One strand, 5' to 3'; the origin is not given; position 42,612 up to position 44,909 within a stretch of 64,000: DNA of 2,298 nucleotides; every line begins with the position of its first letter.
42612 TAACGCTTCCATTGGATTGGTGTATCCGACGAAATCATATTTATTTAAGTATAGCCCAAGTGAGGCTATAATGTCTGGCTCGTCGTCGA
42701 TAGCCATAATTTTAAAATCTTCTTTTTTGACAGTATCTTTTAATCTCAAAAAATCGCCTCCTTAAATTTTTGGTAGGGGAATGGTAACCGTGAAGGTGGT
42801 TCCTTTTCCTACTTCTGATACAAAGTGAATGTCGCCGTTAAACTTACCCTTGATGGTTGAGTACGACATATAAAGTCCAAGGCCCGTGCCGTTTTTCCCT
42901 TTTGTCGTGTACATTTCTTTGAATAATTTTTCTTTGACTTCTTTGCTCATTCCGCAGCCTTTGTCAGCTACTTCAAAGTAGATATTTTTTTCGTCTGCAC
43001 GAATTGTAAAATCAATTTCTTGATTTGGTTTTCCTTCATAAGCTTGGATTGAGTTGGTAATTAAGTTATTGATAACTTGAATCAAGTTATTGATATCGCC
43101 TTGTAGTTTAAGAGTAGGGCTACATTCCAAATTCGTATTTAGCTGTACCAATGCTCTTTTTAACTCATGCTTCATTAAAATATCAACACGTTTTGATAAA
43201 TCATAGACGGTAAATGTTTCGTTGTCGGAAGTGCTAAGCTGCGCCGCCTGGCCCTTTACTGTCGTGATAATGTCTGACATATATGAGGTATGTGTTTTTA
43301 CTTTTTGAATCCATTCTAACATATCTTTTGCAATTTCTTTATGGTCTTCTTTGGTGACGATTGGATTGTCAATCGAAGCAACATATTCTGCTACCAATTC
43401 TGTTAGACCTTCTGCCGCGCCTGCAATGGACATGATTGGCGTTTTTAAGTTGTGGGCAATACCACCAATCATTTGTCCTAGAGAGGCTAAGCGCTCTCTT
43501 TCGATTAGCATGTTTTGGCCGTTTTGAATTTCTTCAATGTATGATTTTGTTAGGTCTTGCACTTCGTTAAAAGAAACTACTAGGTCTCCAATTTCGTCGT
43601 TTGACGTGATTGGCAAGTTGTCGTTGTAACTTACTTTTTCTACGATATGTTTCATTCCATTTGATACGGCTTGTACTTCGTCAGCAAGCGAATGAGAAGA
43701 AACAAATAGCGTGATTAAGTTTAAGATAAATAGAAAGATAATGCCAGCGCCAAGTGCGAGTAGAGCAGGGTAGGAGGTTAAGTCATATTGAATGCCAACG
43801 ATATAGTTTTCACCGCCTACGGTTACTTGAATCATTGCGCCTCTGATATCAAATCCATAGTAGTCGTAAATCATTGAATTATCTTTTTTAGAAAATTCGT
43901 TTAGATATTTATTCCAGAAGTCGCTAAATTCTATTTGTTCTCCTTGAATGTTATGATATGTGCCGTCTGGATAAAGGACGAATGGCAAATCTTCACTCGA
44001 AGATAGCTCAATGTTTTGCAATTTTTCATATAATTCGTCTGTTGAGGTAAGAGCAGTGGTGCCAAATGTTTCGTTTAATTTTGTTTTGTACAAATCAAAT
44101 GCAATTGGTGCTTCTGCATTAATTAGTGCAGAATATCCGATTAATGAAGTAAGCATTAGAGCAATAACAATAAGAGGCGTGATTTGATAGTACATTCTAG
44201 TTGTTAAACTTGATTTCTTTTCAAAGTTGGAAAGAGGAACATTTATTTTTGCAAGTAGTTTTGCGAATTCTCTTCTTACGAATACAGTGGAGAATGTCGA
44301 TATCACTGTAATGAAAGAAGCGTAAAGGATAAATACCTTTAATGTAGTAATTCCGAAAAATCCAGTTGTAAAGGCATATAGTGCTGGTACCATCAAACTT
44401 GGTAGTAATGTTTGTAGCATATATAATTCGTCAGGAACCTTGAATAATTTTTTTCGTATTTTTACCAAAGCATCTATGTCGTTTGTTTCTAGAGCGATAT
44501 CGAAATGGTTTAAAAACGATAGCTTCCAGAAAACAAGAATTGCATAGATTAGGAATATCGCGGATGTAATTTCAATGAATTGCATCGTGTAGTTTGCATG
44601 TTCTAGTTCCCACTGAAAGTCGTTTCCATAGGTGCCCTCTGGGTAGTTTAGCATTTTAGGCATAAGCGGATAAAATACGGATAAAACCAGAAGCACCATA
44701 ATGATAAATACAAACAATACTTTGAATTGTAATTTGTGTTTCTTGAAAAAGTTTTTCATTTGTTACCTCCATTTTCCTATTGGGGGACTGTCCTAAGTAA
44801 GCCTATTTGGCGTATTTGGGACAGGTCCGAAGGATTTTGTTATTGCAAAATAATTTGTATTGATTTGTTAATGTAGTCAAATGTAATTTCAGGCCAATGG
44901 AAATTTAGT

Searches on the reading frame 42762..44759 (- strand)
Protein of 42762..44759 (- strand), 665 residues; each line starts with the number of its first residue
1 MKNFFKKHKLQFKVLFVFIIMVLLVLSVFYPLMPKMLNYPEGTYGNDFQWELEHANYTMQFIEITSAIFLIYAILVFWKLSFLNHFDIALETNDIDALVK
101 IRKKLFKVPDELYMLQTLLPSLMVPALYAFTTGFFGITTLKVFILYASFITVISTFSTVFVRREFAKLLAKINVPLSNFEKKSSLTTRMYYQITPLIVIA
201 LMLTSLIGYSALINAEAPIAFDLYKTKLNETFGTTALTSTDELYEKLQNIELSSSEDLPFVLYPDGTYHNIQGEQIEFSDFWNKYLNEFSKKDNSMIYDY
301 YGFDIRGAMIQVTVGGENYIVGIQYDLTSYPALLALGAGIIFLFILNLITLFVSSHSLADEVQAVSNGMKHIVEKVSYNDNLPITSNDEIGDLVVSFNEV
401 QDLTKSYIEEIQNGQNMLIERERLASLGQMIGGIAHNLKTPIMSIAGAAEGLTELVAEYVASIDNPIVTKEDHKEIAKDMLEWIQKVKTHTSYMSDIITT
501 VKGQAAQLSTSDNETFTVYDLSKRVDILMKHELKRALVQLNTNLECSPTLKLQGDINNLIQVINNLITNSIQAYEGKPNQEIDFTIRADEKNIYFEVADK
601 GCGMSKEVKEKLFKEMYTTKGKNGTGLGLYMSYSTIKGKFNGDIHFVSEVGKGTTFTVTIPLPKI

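Call 106: search_protein_families(library=pfam, proteins=[window:42762-44759:-], max_evalue=0.00001)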
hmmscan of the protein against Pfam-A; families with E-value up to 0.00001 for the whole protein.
window:42762-44759:- (665 aa): 2 families
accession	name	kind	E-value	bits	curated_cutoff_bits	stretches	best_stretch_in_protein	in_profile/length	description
PF02518.31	HATPase_c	-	9.7e-24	84.4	26.4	1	554-663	1-110/111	Histidine kinase-, DNA gyrase B-, and HSP90-like ATPase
PF00512.31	HisKA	-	9.9e-06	26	26.9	0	427-464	2-31/66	His Kinase A (phospho-acceptor) domain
